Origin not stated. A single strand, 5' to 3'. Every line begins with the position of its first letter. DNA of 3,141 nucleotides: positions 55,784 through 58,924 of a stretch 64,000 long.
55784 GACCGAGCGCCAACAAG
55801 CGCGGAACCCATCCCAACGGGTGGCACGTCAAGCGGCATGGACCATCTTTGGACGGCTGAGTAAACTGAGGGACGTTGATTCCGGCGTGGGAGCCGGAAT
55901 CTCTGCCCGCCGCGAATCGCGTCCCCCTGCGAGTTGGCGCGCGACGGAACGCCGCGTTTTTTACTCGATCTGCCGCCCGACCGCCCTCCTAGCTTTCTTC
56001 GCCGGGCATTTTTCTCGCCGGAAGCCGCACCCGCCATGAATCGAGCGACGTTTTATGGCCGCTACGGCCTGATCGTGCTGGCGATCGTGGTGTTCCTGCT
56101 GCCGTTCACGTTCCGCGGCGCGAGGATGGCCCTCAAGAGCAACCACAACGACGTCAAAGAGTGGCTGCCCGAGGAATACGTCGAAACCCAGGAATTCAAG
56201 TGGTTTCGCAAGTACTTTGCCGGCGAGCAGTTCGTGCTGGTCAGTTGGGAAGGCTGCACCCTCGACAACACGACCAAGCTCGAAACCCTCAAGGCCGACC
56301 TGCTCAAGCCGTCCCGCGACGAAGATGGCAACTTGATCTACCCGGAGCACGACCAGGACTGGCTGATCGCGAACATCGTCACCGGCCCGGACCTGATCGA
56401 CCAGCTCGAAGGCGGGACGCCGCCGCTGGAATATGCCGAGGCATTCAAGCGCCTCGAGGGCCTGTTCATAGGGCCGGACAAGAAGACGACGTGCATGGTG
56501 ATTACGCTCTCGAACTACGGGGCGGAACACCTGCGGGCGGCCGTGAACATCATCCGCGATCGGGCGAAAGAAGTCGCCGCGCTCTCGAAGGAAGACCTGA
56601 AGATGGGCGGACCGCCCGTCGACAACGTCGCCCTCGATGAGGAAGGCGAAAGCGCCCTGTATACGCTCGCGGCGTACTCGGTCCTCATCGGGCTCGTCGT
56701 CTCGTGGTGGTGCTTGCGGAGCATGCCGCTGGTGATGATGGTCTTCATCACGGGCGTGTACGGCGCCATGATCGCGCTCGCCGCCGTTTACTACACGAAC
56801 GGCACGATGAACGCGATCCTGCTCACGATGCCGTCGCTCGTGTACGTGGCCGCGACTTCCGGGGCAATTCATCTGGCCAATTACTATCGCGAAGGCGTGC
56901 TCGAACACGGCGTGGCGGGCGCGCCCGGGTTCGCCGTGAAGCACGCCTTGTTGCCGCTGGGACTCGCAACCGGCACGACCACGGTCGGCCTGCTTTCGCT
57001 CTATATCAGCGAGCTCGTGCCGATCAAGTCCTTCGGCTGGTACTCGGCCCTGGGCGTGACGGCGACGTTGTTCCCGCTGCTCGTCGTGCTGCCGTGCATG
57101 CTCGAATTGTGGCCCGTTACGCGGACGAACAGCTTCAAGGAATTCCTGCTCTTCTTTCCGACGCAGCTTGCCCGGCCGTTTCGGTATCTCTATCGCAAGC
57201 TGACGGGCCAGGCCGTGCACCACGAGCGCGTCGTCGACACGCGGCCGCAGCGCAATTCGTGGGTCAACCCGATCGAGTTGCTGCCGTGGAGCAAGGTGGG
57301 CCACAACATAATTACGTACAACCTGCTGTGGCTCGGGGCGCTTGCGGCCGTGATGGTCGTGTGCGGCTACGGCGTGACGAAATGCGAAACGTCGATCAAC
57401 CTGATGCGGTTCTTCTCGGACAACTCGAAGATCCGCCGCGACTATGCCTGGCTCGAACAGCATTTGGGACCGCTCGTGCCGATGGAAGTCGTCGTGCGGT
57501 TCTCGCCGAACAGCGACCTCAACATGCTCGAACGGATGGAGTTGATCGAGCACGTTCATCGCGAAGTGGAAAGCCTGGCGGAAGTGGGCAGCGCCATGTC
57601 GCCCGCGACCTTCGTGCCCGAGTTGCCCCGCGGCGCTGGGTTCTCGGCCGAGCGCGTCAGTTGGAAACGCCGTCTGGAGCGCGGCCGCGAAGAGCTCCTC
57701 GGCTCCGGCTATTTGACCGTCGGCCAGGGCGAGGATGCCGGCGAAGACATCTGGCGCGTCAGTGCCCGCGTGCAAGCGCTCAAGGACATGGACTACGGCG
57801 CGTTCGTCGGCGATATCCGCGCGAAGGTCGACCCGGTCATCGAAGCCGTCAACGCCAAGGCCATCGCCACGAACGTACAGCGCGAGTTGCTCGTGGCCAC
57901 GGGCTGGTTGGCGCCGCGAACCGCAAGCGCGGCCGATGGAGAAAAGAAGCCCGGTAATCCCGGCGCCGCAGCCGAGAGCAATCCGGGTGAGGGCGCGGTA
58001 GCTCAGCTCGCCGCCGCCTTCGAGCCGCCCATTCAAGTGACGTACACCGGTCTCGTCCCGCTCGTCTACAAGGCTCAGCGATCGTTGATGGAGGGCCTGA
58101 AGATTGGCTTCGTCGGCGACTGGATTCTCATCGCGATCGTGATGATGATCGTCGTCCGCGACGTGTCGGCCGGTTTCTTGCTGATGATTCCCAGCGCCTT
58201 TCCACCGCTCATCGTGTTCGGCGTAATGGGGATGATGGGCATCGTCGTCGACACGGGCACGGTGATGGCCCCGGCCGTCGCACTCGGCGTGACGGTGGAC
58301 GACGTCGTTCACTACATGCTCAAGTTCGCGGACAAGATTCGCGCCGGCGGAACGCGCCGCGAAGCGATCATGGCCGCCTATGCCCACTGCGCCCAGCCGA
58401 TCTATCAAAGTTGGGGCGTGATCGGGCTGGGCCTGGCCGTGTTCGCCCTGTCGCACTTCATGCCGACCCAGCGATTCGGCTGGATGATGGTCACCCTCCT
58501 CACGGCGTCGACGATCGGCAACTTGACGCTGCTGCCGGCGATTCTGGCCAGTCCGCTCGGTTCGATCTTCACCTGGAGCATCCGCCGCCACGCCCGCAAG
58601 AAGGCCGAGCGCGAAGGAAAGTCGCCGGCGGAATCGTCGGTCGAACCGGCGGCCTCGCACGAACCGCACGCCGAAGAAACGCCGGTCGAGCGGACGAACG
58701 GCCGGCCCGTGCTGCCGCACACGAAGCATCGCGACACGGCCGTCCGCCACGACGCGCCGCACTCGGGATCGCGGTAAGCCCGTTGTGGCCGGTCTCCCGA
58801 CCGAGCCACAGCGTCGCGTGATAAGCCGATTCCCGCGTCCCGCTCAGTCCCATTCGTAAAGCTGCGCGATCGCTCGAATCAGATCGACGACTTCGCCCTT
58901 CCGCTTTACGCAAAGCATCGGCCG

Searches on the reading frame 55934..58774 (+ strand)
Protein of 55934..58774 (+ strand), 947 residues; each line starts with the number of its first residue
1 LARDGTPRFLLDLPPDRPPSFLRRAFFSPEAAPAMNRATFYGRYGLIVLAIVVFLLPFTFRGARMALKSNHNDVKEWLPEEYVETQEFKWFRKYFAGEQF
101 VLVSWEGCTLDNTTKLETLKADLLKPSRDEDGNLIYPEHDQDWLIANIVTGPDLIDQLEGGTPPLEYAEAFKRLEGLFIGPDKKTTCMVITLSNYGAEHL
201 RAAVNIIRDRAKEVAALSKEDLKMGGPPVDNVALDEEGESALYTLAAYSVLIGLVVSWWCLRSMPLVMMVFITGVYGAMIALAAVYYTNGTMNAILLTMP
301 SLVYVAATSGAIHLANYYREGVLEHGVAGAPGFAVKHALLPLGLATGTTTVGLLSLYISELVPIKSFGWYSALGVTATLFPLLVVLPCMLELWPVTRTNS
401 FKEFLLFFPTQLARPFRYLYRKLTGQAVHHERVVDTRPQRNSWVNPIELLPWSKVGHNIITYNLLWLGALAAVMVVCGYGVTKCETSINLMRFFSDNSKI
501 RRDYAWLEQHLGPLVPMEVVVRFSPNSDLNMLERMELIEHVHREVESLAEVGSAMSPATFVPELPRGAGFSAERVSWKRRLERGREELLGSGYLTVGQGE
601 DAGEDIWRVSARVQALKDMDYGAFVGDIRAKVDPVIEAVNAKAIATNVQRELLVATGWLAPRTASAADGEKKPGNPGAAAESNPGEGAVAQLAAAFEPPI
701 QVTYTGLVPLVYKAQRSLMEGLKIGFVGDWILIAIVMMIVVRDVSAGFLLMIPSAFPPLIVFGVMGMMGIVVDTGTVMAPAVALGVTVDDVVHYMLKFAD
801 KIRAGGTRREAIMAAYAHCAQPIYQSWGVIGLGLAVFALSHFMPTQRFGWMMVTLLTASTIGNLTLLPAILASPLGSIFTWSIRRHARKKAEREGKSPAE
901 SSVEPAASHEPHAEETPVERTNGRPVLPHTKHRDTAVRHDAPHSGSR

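Call 98: search_protein_families(library=pfam, proteins=[window:55934-58774:+], max_evalue=0.00001)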
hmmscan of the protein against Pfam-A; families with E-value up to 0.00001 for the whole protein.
window:55934-58774:+ (947 aa): 1 family
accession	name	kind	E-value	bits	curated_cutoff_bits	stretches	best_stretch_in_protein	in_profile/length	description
PF03176.21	MMPL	-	2.4e-19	69.9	20.5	2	154-391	53-300/333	MMPL family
